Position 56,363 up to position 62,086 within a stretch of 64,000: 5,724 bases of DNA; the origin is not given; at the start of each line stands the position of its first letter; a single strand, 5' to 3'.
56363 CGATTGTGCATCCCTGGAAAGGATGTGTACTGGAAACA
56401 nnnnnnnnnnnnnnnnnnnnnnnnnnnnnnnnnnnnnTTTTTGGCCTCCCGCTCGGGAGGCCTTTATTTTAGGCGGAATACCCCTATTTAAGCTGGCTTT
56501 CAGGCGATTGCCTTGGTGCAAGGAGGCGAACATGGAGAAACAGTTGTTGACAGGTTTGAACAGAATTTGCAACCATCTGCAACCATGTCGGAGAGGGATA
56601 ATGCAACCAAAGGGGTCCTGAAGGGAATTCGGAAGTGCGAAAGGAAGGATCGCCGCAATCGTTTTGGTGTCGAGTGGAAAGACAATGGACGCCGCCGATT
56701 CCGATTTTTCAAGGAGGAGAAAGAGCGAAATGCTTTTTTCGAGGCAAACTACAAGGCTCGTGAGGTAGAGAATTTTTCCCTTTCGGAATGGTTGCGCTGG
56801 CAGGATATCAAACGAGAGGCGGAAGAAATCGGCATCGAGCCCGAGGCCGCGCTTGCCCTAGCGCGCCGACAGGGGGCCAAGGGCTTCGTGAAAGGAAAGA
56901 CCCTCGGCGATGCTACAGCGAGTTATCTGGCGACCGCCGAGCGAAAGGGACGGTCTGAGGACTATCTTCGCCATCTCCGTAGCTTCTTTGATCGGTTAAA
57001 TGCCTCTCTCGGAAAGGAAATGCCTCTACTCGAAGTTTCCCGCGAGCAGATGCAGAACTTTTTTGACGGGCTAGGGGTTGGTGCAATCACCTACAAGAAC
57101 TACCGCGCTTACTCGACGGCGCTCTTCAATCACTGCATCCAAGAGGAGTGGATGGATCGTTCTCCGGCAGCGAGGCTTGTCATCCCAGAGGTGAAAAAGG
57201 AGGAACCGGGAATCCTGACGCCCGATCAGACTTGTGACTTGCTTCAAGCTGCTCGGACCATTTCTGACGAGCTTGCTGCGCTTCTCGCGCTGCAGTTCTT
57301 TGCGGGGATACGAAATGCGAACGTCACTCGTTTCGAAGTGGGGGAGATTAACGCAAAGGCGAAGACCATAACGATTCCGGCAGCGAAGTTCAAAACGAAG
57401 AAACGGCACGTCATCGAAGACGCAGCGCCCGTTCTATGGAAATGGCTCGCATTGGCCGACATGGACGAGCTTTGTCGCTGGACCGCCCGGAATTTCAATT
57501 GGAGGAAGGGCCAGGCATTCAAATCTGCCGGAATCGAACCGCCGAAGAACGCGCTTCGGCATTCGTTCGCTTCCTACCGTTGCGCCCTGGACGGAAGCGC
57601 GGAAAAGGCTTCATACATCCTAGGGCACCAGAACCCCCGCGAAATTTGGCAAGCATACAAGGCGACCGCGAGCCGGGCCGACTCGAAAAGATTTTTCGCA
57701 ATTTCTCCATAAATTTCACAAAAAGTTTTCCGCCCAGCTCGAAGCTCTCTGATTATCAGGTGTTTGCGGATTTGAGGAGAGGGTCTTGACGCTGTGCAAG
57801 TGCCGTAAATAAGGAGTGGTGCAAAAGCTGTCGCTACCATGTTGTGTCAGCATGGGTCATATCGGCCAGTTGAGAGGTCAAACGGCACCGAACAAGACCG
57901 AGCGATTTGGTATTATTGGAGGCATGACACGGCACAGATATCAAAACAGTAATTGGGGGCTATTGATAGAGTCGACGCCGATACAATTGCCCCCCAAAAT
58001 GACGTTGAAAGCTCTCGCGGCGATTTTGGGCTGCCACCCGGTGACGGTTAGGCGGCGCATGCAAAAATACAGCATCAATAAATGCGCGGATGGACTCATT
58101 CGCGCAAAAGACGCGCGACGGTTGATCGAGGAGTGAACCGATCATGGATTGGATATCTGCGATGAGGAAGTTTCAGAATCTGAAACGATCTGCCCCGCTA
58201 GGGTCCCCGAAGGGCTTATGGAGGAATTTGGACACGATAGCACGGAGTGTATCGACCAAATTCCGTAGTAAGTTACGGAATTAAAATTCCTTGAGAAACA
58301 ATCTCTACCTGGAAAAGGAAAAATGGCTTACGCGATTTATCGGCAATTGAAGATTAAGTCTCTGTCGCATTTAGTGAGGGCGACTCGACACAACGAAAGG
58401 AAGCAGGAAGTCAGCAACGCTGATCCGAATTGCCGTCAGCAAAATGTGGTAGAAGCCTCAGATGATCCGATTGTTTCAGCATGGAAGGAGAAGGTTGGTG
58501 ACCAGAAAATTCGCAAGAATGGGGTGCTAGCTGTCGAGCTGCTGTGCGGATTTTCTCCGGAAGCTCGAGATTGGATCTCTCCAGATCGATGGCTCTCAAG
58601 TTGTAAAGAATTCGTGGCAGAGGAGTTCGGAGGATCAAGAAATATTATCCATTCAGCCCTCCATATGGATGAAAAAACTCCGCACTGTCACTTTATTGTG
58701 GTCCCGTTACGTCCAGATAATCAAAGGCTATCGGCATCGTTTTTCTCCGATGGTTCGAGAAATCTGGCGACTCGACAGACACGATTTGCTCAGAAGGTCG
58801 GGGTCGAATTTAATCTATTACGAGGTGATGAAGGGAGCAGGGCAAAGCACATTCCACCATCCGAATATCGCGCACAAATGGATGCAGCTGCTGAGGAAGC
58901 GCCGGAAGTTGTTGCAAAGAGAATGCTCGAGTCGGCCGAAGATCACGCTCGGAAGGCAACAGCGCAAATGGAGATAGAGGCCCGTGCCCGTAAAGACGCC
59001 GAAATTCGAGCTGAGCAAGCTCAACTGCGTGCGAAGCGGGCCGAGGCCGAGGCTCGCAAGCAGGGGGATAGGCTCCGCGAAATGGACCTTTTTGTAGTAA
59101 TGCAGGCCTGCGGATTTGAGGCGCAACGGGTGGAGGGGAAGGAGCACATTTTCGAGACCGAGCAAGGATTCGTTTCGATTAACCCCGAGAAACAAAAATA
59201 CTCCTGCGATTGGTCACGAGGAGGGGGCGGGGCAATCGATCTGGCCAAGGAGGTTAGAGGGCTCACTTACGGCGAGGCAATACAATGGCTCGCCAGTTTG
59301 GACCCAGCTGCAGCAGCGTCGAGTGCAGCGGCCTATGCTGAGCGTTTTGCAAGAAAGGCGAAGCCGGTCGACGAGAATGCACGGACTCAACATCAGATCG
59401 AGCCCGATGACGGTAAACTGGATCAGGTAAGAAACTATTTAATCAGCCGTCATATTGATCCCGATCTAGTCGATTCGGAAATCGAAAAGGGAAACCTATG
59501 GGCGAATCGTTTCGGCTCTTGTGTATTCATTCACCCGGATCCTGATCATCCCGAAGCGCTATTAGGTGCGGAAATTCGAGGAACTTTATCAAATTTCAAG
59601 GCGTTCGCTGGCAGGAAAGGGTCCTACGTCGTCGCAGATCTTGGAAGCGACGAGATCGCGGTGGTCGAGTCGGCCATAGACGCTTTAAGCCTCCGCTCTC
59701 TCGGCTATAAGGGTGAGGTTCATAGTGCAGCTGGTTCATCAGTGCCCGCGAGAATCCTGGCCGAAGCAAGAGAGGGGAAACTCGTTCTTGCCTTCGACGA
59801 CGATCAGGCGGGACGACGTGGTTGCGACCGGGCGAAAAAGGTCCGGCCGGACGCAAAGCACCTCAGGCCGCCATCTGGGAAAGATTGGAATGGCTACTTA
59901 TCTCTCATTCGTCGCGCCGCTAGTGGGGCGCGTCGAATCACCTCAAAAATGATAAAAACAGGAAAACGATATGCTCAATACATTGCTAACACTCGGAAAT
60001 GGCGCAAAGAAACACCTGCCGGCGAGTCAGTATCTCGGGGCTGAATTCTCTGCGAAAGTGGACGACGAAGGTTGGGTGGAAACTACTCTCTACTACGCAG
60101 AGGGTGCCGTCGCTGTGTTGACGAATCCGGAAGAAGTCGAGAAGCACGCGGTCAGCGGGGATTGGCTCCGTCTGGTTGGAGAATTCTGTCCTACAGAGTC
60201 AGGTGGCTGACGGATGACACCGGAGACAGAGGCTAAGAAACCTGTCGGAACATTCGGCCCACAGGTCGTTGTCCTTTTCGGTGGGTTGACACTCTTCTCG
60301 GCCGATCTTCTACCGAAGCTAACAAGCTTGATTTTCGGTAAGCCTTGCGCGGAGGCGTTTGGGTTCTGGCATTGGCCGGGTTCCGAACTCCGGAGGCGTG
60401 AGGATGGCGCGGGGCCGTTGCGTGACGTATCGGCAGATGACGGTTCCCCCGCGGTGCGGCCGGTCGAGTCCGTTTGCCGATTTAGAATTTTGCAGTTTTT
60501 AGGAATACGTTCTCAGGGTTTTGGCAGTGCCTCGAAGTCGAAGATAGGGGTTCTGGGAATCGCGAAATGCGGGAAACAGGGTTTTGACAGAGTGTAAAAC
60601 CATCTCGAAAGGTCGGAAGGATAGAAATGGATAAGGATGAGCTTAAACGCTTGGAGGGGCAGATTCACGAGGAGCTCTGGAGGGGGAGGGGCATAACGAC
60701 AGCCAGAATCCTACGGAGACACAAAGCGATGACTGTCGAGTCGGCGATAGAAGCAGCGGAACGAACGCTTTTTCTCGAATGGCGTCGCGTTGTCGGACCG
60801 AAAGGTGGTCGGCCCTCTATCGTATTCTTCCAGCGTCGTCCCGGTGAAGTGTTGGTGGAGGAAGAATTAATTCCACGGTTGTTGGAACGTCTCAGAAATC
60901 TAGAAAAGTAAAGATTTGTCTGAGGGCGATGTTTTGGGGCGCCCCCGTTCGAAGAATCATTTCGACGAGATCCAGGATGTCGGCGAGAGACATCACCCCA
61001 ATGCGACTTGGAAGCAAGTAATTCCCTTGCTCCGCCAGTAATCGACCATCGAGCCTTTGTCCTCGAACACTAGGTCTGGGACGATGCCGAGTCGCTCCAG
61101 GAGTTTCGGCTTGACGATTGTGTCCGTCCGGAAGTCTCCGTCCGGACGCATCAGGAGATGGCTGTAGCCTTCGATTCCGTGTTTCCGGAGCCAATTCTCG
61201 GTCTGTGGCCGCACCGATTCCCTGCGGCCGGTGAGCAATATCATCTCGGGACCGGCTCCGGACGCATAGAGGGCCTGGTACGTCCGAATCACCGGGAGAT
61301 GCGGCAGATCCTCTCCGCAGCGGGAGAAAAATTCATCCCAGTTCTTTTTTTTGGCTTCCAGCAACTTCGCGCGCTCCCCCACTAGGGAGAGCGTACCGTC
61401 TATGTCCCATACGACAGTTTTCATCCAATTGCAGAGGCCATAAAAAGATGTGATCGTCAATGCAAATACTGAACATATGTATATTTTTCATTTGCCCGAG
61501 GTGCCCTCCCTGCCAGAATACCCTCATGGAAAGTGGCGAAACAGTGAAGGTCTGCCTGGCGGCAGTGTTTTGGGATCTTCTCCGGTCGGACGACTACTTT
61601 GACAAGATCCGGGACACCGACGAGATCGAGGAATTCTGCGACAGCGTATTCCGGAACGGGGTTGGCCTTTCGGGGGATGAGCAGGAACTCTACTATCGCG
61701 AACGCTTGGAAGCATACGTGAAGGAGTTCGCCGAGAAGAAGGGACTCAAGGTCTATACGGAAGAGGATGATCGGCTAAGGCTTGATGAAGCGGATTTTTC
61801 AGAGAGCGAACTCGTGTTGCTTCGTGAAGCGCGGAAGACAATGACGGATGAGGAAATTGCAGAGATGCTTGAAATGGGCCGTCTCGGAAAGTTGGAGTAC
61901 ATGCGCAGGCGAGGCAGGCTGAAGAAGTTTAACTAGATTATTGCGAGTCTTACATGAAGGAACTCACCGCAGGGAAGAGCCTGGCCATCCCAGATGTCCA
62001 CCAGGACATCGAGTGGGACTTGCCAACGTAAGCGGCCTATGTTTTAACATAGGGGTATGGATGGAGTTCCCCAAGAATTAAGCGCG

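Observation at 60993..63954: Mobile cargo of three nucleic-acid end-processing enzymes: possible tRNA/RNA conflict system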

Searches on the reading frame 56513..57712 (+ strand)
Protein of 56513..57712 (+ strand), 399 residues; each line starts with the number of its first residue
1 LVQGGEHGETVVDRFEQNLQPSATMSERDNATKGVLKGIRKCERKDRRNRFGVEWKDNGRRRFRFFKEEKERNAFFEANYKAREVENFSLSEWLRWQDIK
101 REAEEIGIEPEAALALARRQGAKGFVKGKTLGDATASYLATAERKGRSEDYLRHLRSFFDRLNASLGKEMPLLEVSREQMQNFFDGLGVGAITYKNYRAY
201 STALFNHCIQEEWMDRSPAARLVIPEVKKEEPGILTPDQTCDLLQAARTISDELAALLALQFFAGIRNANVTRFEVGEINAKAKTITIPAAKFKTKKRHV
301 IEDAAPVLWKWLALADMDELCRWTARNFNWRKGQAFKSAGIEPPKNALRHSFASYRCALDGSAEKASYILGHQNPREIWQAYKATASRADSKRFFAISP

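Call 4: search_protein_families(library=pfam, proteins=[window:56513-57712:+], max_evalue=0.01)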
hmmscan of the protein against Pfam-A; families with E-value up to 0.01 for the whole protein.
window:56513-57712:+ (399 aa): 1 family
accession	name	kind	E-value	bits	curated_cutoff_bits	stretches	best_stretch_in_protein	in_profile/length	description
PF00589.27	Phage_integrase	-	1.3e-08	35.3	27.1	1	235-385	3-168/172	Phage integrase family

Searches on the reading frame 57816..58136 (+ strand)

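Call 4: search_protein_families(library=pfam, proteins=[window:57816-58136:+], max_evalue=0.01)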
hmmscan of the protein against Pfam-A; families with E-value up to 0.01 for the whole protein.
window:57816-58136:+ (106 aa): 4 families
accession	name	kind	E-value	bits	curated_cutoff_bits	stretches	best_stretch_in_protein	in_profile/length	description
PF13404.12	HTH_AsnC-type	-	0.0057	16.9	27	0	60-84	16-40/42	AsnC-type helix-turn-helix domain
PF13542.12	HTH_Tnp_ISL3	-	0.0059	16.5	27.4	1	61-85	26-50/51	Helix-turn-helix domain of transposase family ISL3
PF13384.12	HTH_23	-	0.0062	16.8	24.6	0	61-85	17-41/50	Homeodomain-like domain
PF02954.25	HTH_8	-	0.0076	16.4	22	0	65-85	22-42/42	Bacterial regulatory protein, Fis family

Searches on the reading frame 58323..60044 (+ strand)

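Call 4: search_protein_families(library=pfam, proteins=[window:58323-60044:+], max_evalue=0.01)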
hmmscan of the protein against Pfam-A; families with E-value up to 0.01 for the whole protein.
window:58323-60044:+ (573 aa): 7 families
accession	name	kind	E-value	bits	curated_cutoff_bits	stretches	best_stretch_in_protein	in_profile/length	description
PF01076.25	Mob_Pre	-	6.9e-28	98.2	25.5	1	1-183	1-195/196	Plasmid recombination enzyme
PF13155.12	Toprim_2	-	4.8e-11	43.3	22.1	1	447-526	2-88/88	Toprim-like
PF13662.12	Toprim_4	-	6e-07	30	25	1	444-506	2-72/85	Toprim domain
PF13154.11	DUF3991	-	6.1e-07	30.2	24.5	1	371-429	1-59/74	Protein of unknown function (DUF3991)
PF03432.20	Relaxase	-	1.7e-06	28.8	24.6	1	64-143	39-115/132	MobA/VirD2-like, nuclease domain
PF13362.12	Toprim_3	-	0.00016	22.5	27.2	1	445-526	2-89/95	Toprim domain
PF01751.28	Toprim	-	0.005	17.4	23.1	0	444-505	1-77/96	Toprim domain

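Call 5: search_protein_families(library=padloc, proteins=[window:58323-60044:+], max_evalue=0.01)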
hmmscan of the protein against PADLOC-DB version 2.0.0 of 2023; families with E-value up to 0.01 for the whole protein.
window:58323-60044:+ (573 aa): 2 families
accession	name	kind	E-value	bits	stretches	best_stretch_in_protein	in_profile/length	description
PDLC03800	RTasDnaG-like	-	3.9e-12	43.7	2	286-326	85-125/550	DRT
PDLC03767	RT_UG29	-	0.00013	17.5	1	288-384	54-144/2280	DRT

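Call 6: search_protein_families(library=ncbifam, proteins=[window:58323-60044:+], max_evalue=0.01)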
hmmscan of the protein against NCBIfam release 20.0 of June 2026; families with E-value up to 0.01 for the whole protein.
window:58323-60044:+ (573 aa): 2 families
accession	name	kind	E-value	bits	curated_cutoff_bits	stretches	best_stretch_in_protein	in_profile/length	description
NF041497.1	MobV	equivalog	9e-32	110.7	100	1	1-176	1-187/187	MobV family relaxase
TIGR01391.1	dnaG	equivalog_domain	1.7e-09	37.1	283.6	2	285-383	48-150/414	DNA primase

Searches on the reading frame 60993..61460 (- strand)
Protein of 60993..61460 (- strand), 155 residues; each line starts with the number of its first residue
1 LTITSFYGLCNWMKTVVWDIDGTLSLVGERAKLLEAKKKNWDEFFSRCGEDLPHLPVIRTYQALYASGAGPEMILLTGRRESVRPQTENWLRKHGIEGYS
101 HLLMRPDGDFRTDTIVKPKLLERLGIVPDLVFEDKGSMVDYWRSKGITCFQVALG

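Call 4: search_protein_families(library=pfam, proteins=[window:60993-61460:-], max_evalue=0.01)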
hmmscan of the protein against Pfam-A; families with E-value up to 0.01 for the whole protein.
window:60993-61460:- (155 aa): 3 families
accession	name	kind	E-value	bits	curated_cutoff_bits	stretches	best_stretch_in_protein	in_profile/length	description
PF25109.1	HAD_PNKP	-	9.1e-23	81.4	27.6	1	14-155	2-141/143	Polynucleotide kinase PNKP phosphatase domain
PF03767.20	Acid_phosphat_B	-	1.2e-06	28.6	27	1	13-120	77-185/230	HAD superfamily, subfamily IIIB (Acid phosphatase)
PF24694.1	LNS2_PITM1-3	-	0.0051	17.3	27.7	0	16-115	1-79/124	PITM 1-3, LNS2 domain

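Call 5: search_protein_families(library=padloc, proteins=[window:60993-61460:-], max_evalue=0.01)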
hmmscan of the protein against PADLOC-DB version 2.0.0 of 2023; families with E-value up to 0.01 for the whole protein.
window:60993-61460:- (155 aa): 0 families

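Call 6: search_protein_families(library=ncbifam, proteins=[window:60993-61460:-], max_evalue=0.01)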
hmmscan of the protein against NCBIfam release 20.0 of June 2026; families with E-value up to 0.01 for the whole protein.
window:60993-61460:- (155 aa): 2 families
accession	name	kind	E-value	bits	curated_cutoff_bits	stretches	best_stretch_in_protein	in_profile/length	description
TIGR01675.1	plant-AP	equivalog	1.7e-05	24.2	264.3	1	57-125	125-190/229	plant acid phosphatase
TIGR01680.1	Veg_Stor_Prot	equivalog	0.0015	18.1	375.8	1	38-142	127-227/270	vegetative storage protein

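Call 17: find_homologous_proteins(query=window:60993-61460:-)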
Query window:60993-61460:- (155 aa): 28 proteins with E <= 0.001 among 96 candidates.
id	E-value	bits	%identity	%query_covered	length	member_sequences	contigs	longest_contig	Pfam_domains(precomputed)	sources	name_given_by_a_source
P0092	1.4e-70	254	76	92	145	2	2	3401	PF25109.2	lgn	-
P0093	8.1e-64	232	72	92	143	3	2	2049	PF03767.21,PF25109.2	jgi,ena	jgi:hypothetical protein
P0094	2.7e-62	227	70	92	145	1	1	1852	PF03767.21,PF25109.2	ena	-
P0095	3.2e-62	227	71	92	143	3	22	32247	PF03767.21,PF25109.2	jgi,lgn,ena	-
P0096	8.6e-62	225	70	92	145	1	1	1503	PF03767.21,PF25109.2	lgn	-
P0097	7.4e-61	222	69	92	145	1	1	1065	PF03767.21,PF24694.2,PF25109.2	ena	-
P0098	1.8e-59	218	69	92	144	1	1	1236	PF25109.2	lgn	-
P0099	5.5e-59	216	68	92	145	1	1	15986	PF03767.21,PF25109.2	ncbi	-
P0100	6.6e-59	216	69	92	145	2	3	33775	PF03767.21,PF25109.2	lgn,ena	-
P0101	2.6e-57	211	75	79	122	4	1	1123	PF25109.2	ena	-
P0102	7.6e-50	187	63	92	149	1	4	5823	PF03767.21,PF24694.2,PF25109.2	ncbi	-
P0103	2.6e-48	182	63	90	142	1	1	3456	PF03767.21,PF25109.2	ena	-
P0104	2.9e-44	168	60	91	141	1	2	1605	PF25109.2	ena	-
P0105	3.5e-42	162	54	92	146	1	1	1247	PF24694.2,PF25109.2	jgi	-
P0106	4.8e-42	161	53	92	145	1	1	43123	PF25109.2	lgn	-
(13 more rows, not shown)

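Call 19: find_encoding_contigs(protein=P0095, flank=6000, max_places=6)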
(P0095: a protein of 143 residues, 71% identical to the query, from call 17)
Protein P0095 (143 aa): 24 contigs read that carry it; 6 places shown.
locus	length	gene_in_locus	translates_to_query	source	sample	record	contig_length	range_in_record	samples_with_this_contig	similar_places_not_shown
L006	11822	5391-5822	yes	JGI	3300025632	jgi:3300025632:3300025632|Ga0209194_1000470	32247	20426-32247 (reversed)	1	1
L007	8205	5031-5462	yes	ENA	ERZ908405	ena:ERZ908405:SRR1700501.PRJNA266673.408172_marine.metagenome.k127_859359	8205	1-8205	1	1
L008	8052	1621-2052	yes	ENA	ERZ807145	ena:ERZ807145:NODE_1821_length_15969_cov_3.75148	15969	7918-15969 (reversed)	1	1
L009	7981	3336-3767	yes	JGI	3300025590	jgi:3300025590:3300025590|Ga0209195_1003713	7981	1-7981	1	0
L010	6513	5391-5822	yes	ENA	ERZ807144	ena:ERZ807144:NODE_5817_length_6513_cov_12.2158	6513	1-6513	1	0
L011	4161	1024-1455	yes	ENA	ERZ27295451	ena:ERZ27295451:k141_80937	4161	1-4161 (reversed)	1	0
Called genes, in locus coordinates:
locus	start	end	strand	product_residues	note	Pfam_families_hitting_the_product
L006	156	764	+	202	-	-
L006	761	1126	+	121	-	-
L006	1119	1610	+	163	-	PF05119:Terminase_4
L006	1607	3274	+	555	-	PF03354:TerL_ATPase, PF20441:TerL_nuclease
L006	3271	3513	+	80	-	-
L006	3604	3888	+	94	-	-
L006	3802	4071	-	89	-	-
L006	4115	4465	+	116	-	-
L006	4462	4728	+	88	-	-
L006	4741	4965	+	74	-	-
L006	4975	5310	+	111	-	-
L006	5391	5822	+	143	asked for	PF03767:Acid_phosphat_B, PF25109:HAD_PNKP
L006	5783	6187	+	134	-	-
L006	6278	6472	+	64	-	-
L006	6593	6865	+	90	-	-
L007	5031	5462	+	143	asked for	PF03767:Acid_phosphat_B, PF25109:HAD_PNKP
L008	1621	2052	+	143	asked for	PF03767:Acid_phosphat_B, PF25109:HAD_PNKP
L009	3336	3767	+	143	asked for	PF03767:Acid_phosphat_B, PF25109:HAD_PNKP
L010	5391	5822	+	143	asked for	PF03767:Acid_phosphat_B, PF25109:HAD_PNKP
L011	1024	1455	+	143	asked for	PF03767:Acid_phosphat_B, PF25109:HAD_PNKP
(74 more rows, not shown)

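Call 25: search_solved_structures(query=window:60993-61460:-, max_evalue=1, show_alignments=2)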
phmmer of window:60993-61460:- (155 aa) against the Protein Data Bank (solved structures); distinct sequences matched with E-value up to 1: 6.
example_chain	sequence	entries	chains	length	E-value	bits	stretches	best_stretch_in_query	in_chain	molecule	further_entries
4xrp_A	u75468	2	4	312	3.7e-13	52.5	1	13-154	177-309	Pnkp1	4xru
5uj0_A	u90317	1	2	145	2.4e-06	30.4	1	14-155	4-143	Polynucleotide kinase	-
1ltq_A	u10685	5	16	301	9.9e-06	28.4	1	10-155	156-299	POLYNUCLEOTIDE KINASE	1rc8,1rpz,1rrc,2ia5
4fyp_A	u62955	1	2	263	0.0035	20.1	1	46-123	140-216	Vegetative storage protein 1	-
3kd8_A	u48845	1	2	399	0.33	13.7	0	80-103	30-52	2,3-bisphosphoglycerate-independent phosphoglycerate mutase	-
3idd_A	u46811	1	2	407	0.35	13.6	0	80-103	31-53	2,3-bisphosphoglycerate-independent phosphoglycerate mutase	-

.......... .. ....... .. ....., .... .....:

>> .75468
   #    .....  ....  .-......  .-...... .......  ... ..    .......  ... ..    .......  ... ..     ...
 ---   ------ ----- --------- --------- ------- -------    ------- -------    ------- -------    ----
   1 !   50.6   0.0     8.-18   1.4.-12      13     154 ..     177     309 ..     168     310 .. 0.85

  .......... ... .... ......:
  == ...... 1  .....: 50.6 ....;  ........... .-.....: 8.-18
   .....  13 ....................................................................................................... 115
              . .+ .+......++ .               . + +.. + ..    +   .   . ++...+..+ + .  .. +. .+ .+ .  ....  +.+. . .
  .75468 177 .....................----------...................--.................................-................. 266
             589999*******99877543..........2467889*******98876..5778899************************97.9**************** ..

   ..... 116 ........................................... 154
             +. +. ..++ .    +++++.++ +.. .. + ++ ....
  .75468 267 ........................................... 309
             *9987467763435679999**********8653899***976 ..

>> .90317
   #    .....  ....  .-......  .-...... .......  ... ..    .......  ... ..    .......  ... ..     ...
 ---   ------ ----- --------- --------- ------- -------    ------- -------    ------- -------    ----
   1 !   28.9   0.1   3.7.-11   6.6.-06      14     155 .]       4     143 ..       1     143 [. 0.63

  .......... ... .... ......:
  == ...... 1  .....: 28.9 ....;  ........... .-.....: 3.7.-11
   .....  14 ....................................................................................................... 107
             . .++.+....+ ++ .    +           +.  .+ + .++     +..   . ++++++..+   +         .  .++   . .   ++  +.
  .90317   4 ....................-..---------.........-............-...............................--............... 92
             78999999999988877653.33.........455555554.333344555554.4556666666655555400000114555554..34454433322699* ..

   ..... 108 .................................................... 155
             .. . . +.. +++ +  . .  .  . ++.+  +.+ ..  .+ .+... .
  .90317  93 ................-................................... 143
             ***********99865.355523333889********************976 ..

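Call 67: search_protein_families(library=phrogs, proteins=[window:60993-61424:-], max_evalue=0.001)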
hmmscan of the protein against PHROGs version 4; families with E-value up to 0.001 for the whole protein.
window:60993-61424:- (143 aa): 6 families
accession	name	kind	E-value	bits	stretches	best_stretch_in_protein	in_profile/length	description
phrog_415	-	other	1.2e-35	124.2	1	1-141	21-165/218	polynucleotide kinase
phrog_505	-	other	1.5e-25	91.3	1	2-143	162-293/295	polynucleotide kinase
phrog_36358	-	unknown function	2.7e-08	34.9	1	4-91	16-106/113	-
phrog_4889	-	other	1.7e-05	25.3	1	4-137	10-148/339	polynucleotide kinase/phosphorylase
phrog_1238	-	moron, auxiliary metabolic gene and host takeover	0.00045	20.9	1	1-99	22-100/155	phosphoheptose isomerase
phrog_5387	-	unknown function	0.00099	20.4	0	43-97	40-91/137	-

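Call 109: find_related_loci(query=A6, collection=viral_contigs, flank=8000)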
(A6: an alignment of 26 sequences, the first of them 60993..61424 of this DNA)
Query A6 (143 aa) in viral_contigs; peptide patterns used: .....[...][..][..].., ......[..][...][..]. (x = any residue, [..] = any of these).
170 stretches matched a pattern; 112 encode a relative of the query (tblastn E <= 1e-3); the best 80 are kept; 80 distinct loci.
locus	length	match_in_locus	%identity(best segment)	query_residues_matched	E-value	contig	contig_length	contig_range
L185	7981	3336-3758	71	1-143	1e-66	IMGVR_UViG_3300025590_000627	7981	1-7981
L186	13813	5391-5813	71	1-143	1e-66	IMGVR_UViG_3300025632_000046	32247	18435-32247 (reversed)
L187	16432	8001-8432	54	1-143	6e-45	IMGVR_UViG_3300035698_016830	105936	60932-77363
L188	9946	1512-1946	53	1-143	3e-45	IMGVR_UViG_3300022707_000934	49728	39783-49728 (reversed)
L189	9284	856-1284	46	1-143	2e-37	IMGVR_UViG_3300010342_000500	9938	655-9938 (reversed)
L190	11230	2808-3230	49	3-143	5e-36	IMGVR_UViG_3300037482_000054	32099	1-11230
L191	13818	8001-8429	46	1-143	2e-34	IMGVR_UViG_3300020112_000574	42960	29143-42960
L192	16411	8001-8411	46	4-143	1e-32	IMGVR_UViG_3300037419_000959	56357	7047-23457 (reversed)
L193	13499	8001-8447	44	2-143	2e-32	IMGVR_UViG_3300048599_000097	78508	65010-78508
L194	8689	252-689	45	1-143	3e-32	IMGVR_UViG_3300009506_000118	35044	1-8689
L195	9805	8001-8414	44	4-143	5e-32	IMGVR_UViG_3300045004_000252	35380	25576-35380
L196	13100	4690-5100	43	4-143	2e-32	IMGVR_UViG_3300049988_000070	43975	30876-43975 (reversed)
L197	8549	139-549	44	4-143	6e-32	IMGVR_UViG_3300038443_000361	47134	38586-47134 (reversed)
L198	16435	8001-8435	44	1-143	4e-32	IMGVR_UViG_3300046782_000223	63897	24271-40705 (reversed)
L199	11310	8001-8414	44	4-143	2e-31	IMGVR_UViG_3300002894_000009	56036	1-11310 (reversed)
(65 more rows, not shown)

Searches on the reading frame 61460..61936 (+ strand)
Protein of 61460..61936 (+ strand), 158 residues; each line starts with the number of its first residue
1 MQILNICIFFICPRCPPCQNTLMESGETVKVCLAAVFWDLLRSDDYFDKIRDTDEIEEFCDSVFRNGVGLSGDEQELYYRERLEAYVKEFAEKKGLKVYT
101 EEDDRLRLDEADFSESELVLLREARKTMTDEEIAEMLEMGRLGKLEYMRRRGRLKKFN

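Call 4: search_protein_families(library=pfam, proteins=[window:61460-61936:+], max_evalue=0.01)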
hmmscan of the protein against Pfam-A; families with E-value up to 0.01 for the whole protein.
window:61460-61936:+ (158 aa): 0 families

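Call 5: search_protein_families(library=padloc, proteins=[window:61460-61936:+], max_evalue=0.01)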
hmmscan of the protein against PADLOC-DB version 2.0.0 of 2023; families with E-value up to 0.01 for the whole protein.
window:61460-61936:+ (158 aa): 0 families

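Call 6: search_protein_families(library=ncbifam, proteins=[window:61460-61936:+], max_evalue=0.01)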
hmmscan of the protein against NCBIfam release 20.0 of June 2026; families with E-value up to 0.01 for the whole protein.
window:61460-61936:+ (158 aa): 1 family
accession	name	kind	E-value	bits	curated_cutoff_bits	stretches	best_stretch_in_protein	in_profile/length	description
NF002629.0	PRK02292.1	equivalog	0.0041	16.9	184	1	56-105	82-130/192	V-type ATP synthase subunit E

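Call 67: search_protein_families(library=phrogs, proteins=[window:61526-61936:+], max_evalue=0.001)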
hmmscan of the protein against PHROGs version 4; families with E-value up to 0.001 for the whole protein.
window:61526-61936:+ (136 aa): 0 families
